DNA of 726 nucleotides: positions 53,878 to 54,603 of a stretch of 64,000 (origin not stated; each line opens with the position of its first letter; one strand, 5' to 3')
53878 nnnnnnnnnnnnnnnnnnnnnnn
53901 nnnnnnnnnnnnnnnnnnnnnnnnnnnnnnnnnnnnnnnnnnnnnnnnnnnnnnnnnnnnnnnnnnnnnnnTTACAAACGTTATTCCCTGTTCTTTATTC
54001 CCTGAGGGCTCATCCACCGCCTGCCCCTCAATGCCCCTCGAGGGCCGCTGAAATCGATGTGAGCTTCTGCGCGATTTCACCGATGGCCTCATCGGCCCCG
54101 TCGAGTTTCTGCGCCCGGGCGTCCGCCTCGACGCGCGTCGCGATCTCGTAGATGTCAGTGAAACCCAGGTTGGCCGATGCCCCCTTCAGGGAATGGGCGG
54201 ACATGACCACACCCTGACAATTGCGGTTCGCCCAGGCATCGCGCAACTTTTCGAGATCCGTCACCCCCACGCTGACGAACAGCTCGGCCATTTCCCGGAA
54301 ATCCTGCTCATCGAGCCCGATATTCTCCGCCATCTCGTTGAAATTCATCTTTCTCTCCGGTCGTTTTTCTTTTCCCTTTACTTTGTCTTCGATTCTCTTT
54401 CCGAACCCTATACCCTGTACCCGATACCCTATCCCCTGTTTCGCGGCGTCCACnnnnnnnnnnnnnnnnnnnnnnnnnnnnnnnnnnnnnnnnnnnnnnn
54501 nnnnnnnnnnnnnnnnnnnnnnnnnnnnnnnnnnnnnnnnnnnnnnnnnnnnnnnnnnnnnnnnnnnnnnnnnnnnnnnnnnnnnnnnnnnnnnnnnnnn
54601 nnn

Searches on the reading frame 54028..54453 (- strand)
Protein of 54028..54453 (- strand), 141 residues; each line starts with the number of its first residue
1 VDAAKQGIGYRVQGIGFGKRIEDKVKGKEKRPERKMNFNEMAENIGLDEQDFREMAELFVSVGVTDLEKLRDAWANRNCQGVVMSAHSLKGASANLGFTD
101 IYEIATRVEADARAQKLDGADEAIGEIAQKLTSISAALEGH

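Call 67: search_protein_families(library=pfam, proteins=[window:54028-54453:-], max_evalue=0.0001)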
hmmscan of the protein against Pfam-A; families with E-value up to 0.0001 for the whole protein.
window:54028-54453:- (141 aa): 1 family
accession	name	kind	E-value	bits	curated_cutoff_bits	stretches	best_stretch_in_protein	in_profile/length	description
PF01627.28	Hpt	-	9.3e-12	45.5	24.6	1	54-136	1-83/84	Hpt domain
